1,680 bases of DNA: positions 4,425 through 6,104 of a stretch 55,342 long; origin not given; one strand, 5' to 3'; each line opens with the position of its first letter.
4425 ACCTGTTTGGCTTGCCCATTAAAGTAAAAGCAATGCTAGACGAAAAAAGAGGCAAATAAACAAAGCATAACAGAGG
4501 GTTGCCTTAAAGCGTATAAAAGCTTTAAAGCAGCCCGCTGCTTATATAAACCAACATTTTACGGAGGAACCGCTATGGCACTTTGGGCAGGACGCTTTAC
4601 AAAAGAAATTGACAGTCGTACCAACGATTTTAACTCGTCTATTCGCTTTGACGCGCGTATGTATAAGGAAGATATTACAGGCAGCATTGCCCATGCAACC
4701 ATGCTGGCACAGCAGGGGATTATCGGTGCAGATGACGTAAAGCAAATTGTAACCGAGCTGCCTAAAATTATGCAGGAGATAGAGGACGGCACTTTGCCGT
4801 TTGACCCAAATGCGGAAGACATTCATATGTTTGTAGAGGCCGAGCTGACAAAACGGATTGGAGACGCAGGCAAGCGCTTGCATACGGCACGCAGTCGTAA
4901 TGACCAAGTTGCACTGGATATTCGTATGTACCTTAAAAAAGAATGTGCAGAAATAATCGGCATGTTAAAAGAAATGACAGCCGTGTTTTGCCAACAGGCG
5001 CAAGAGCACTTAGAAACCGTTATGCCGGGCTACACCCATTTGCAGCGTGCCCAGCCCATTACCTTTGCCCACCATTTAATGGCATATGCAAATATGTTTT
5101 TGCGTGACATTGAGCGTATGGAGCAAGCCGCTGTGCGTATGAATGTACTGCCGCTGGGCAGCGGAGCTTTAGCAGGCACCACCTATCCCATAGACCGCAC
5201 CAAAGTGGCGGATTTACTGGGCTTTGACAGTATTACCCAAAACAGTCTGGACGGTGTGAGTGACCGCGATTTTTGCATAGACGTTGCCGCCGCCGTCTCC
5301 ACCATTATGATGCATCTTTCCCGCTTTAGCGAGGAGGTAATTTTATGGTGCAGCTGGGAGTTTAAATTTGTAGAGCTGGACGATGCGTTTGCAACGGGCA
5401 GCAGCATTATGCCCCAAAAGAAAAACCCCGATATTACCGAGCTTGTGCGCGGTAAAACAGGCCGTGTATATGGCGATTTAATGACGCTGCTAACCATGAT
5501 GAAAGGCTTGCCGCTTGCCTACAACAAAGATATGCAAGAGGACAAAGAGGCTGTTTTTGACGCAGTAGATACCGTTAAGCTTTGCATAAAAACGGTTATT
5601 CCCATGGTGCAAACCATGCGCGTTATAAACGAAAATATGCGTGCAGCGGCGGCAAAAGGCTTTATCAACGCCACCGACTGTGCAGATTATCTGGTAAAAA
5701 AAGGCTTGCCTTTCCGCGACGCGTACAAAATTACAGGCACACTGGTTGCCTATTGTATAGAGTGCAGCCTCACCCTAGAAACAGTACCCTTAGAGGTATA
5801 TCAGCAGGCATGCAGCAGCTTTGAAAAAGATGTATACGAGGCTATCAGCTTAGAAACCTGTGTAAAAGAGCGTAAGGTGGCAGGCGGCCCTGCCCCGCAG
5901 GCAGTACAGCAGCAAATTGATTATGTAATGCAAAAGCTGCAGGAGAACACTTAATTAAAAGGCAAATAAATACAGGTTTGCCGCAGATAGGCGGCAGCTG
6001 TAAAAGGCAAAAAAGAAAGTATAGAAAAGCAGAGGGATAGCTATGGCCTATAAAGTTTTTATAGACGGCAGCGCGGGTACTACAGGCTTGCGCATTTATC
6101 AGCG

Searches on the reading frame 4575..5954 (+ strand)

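Call 32: search_protein_families(library=ncbifam, proteins=[window:4575-5954:+], max_evalue=1e-10)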
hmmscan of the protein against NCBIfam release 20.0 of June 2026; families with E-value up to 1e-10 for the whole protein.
window:4575-5954:+ (459 aa): 16 families
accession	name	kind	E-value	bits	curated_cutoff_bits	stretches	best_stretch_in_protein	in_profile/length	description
TIGR00838.1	argH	equivalog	7.8e-195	648.2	279.5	1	3-455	1-454/455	argininosuccinate lyase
NF008964.0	PRK12308.1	equivalog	9.7e-165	549.4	657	1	1-457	1-458/624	argininosuccinate lyase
NF002563.0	PRK02186.1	subfamily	3.3e-67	227.5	625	1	39-457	447-858/890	argininosuccinate lyase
NF052535.1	CoM_syn_XcbC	exception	8.1e-65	219.5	575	1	37-457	43-467/495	2-phosphosulfolactate phosphatase XcbC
NF005218.0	PRK06705.1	equivalog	8e-62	209.6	883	1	37-450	45-466/502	argininosuccinate lyase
NF005000.0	PRK06389.1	equivalog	2.5e-47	162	388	1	1-391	1-383/434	argininosuccinate lyase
TIGR00928.1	purB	equivalog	9.7e-25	87.2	326.2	1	87-386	76-380/436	adenylosuccinate lyase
TIGR02426.1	protocat_pcaB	equivalog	2.5e-23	82.6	355.75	1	39-309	30-299/338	3-carboxy-cis,cis-muconate cycloisomerase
NF008909.0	PRK12273.1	subfamily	1.2e-20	73.9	510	1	104-367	139-412/474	aspartate ammonia-lyase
TIGR00839.1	aspA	equivalog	4.8e-20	71.9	681.2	1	103-305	133-344/468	aspartate ammonia-lyase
NF006554.0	PRK09053.1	equivalog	1.9e-16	59.9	595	1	91-309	92-312/453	3-carboxy-cis,cis-muconate cycloisomerase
NF006500.1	PRK08937.2-4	subfamily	3.9e-15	55.6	626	1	115-359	114-360/448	adenylosuccinate lyase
NF004631.0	PRK05975.1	equivalog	6.1e-15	55.1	371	1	39-289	39-286/352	3-carboxy-cis,cis-muconate cycloisomerase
NF011092.0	PRK14515.1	subfamily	3.4e-14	52.5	876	1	103-304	142-352/479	aspartate ammonia-lyase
NF052536.2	CoM_syn_XcbD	exception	2.9e-13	49.4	600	1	125-365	124-368/443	3-sulfopropionylcysteine synthase XcbD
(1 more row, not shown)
